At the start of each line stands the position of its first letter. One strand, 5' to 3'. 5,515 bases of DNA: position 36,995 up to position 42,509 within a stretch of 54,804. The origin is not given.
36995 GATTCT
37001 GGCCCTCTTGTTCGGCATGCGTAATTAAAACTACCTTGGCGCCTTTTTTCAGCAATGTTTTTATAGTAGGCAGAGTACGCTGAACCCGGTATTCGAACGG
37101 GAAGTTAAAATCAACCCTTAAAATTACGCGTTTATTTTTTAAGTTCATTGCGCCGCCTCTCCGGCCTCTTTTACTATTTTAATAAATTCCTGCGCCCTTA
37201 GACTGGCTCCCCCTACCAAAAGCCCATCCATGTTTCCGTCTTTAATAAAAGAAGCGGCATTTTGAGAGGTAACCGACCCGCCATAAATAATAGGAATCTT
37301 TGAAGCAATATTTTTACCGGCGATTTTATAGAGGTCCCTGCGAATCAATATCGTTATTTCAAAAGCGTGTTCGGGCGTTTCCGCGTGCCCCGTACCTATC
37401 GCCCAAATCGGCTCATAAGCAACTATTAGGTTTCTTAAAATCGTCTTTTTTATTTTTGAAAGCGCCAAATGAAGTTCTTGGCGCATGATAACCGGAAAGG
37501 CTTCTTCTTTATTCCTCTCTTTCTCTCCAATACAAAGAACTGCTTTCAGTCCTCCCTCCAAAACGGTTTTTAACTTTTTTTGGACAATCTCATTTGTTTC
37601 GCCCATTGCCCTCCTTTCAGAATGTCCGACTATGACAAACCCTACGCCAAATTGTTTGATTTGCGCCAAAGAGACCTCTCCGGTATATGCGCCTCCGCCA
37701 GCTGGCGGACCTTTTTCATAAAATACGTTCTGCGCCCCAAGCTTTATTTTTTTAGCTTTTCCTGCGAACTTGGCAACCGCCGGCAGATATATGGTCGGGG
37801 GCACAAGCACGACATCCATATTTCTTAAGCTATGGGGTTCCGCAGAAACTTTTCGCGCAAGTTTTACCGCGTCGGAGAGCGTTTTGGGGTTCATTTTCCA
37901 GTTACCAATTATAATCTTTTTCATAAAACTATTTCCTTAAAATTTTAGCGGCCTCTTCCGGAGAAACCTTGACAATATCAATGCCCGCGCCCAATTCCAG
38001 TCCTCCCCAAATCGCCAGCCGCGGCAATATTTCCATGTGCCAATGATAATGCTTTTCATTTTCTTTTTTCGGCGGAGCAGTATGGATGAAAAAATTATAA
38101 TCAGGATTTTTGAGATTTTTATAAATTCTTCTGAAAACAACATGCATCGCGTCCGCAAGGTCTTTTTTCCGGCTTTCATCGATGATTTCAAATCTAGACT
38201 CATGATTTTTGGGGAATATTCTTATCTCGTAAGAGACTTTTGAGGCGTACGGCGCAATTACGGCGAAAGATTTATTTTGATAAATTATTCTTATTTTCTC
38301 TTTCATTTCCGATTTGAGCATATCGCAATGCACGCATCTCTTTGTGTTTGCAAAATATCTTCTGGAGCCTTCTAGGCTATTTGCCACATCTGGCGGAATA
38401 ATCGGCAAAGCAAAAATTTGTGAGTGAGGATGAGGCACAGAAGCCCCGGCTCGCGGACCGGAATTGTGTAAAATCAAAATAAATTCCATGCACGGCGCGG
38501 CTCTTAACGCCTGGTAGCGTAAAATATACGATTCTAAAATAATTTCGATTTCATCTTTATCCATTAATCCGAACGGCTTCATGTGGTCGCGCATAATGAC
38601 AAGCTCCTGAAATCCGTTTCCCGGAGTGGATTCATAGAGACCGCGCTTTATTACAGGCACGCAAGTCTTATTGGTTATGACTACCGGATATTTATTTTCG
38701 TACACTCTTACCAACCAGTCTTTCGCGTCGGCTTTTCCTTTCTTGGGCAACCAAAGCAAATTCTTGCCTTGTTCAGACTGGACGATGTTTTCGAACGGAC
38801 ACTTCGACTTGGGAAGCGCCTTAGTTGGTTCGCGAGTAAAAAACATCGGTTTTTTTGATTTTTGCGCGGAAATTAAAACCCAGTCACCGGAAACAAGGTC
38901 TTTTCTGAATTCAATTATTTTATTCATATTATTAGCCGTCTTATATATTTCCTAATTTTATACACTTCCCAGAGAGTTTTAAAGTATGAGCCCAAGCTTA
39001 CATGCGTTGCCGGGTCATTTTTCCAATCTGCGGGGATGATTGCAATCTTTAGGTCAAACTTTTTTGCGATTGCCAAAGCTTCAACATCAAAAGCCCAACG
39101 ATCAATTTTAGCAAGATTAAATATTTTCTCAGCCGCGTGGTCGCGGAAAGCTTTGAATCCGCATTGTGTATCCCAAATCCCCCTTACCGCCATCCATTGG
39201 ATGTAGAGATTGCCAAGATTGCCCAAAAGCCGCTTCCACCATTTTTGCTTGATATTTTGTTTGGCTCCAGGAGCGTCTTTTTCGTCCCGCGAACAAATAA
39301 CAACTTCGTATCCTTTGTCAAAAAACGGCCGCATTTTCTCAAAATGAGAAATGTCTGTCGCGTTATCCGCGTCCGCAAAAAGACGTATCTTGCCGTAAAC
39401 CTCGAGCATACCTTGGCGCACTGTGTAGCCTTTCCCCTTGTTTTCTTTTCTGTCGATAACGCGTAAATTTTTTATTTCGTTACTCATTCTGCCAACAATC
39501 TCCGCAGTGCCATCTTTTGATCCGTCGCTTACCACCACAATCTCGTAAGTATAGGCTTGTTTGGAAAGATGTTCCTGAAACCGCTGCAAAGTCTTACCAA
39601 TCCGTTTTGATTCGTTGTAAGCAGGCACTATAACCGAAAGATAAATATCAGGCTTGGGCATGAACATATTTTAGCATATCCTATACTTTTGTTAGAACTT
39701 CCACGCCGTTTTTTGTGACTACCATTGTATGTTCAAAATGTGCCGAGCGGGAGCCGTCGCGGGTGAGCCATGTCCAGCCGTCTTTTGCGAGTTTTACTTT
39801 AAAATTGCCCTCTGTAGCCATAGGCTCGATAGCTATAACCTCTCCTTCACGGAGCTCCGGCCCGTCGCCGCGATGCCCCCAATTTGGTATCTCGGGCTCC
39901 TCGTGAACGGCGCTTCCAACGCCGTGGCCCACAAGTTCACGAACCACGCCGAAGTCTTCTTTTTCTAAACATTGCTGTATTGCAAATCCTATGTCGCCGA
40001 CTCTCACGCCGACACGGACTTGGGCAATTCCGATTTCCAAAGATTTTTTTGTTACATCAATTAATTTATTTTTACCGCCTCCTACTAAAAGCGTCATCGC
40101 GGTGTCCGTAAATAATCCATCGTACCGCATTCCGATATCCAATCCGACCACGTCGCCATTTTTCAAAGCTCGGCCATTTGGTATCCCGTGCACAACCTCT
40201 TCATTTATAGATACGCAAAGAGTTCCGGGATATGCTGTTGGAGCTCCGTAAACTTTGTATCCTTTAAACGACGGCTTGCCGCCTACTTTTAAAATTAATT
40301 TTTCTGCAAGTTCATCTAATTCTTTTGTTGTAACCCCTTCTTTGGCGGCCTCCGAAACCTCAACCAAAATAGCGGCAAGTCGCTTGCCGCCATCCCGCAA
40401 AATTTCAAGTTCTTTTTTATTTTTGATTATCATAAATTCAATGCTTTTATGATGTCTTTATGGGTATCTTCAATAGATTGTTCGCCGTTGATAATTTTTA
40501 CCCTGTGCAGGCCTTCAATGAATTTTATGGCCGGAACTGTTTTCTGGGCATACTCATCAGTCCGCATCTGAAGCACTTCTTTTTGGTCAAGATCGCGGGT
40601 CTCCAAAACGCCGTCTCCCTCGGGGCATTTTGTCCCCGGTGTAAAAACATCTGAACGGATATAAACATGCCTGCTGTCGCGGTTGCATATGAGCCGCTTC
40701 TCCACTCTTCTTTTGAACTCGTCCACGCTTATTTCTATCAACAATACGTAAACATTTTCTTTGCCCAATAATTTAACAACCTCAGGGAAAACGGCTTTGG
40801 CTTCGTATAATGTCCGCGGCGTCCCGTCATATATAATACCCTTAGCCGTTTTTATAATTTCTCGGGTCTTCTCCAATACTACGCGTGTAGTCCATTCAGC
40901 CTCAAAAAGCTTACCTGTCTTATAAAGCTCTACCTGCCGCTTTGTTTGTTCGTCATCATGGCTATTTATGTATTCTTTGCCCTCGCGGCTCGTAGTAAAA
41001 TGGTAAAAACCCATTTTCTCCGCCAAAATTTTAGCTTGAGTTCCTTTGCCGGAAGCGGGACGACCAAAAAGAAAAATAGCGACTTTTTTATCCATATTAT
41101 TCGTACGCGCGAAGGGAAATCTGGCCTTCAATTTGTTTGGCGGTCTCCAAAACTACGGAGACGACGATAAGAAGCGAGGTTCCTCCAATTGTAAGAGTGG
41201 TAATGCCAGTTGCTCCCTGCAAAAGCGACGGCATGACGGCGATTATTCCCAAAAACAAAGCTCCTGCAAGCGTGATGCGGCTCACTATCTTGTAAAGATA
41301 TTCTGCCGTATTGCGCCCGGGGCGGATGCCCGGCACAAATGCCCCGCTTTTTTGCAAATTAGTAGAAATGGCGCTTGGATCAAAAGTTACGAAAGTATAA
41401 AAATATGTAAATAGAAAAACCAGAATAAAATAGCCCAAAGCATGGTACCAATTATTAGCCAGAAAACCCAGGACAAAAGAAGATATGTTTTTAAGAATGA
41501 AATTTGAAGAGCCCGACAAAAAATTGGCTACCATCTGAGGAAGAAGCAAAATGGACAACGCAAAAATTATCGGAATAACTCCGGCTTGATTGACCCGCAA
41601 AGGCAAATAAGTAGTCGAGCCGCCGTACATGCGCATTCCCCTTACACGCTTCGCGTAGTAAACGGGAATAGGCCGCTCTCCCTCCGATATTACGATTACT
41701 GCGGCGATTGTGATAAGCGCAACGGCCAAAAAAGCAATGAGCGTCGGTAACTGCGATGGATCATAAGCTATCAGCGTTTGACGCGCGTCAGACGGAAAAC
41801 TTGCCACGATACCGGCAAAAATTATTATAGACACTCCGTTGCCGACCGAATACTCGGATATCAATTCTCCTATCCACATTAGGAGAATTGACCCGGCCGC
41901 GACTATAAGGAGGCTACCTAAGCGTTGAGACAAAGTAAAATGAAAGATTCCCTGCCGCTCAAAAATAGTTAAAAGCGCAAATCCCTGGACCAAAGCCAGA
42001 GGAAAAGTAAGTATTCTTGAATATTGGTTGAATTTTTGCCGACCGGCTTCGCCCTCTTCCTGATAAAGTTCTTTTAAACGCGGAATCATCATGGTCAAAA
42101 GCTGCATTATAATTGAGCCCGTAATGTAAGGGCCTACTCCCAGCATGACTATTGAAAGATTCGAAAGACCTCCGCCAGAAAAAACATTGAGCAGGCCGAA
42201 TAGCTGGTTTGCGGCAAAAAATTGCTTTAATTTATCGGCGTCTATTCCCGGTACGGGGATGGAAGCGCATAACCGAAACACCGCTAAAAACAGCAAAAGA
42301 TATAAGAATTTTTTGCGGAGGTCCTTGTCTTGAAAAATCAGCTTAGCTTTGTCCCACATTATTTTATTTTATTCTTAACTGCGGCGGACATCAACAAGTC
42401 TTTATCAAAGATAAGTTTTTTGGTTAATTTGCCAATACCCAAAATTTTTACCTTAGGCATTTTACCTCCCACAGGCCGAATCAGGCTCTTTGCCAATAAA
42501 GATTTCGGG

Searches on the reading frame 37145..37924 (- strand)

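Call 58: search_protein_families(library=pfam, proteins=[window:37145-37924:-], max_evalue=0.00001)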
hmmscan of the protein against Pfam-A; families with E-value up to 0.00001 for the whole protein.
window:37145-37924:- (259 aa): 1 family
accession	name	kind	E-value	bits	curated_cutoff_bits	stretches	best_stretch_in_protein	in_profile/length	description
PF00121.24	TIM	-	5.4e-73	245.9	20.1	1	3-253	1-244/245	Triosephosphate isomerase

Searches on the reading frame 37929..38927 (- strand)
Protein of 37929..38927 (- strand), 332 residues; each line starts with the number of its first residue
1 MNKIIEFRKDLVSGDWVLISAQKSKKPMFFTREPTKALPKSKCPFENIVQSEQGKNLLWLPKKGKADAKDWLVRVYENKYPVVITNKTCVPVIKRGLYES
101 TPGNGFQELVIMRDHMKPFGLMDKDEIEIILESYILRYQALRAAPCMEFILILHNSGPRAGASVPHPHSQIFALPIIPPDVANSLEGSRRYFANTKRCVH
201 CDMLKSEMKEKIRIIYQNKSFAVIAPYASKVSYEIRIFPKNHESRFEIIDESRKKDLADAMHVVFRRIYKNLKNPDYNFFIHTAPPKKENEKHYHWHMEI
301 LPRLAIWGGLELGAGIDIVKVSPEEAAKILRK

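Call 58: search_protein_families(library=pfam, proteins=[window:37929-38927:-], max_evalue=0.00001)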
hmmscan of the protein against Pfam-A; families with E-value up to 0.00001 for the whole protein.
window:37929-38927:- (332 aa): 3 families
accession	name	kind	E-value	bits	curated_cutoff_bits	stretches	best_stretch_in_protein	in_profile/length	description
PF02744.22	GalP_UDP_tr_C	-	1.5e-09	38.2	29.2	1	189-300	6-117/165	Galactose-1-phosphate uridyl transferase, C-terminal domain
PF01087.27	GalP_UDP_transf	-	3.4e-09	37.8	22.1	1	73-178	75-184/184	Galactose-1-phosphate uridyl transferase, N-terminal domain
PF01230.28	HIT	-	2.3e-07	31.8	21.5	0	213-298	7-92/98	HIT domain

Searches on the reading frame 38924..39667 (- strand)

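Call 58: search_protein_families(library=pfam, proteins=[window:38924-39667:-], max_evalue=0.00001)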
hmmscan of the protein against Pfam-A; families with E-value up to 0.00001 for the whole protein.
window:38924-39667:- (247 aa): 2 families
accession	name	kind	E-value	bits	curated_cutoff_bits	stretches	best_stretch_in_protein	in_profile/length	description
PF00535.33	Glycos_transf_2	-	3e-27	96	23.3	1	11-182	1-167/168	Glycosyl transferase family 2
PF13641.12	Glyco_tranf_2_3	-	2e-09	38.2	27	1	10-128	3-124/230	Glycosyltransferase like family 2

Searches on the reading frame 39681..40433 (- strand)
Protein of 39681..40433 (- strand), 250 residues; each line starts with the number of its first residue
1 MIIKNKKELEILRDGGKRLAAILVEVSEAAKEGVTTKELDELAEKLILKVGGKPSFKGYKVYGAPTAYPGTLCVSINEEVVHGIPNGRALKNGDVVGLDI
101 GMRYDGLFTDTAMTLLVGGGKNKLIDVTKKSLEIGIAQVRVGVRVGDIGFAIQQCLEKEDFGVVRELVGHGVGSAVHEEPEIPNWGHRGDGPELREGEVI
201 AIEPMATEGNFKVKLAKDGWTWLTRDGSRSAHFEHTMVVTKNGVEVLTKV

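Call 58: search_protein_families(library=pfam, proteins=[window:39681-40433:-], max_evalue=0.00001)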
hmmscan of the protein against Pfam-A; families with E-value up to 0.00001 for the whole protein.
window:39681-40433:- (250 aa): 1 family
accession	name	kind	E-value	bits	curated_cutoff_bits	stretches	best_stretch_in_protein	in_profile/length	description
PF00557.29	Peptidase_M24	-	1e-44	153.2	23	1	11-241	2-208/208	Metallopeptidase family M24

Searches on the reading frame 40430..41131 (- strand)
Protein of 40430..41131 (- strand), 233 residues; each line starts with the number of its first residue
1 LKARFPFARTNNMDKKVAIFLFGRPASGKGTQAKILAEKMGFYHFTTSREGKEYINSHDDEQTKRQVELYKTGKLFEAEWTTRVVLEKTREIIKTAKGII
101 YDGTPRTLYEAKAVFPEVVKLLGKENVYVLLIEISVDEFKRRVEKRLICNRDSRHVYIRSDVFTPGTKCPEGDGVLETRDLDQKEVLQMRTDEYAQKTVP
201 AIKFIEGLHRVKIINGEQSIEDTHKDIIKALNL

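Call 58: search_protein_families(library=pfam, proteins=[window:40430-41131:-], max_evalue=0.00001)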
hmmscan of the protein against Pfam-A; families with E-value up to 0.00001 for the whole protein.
window:40430-41131:- (233 aa): 2 families
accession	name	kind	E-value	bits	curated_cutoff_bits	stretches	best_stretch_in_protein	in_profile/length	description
PF00406.28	ADK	-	1.6e-17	64.5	26.8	1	21-205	1-146/151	Adenylate kinase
PF13207.12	AAA_17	-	5.4e-09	36.9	27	1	22-145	1-122/136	AAA domain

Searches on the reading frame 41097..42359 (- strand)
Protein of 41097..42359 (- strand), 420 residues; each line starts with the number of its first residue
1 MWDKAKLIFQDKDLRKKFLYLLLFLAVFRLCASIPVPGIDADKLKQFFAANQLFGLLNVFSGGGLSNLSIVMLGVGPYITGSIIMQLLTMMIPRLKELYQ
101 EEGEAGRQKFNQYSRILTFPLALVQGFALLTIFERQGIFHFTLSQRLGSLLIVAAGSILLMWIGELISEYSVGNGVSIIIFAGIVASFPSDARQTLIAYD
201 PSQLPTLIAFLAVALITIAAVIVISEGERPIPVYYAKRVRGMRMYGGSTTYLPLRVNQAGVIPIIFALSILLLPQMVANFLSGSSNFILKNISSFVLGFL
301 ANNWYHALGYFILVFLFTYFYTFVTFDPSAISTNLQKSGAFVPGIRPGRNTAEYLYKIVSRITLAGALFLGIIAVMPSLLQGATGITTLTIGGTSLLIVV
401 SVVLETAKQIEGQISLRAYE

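Call 58: search_protein_families(library=pfam, proteins=[window:41097-42359:-], max_evalue=0.00001)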
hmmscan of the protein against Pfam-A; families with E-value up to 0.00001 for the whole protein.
window:41097-42359:- (420 aa): 1 family
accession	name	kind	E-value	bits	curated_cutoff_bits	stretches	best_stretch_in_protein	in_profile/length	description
PF00344.25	SecY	-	1.9e-99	333.4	32.2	1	69-406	1-305/306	SecY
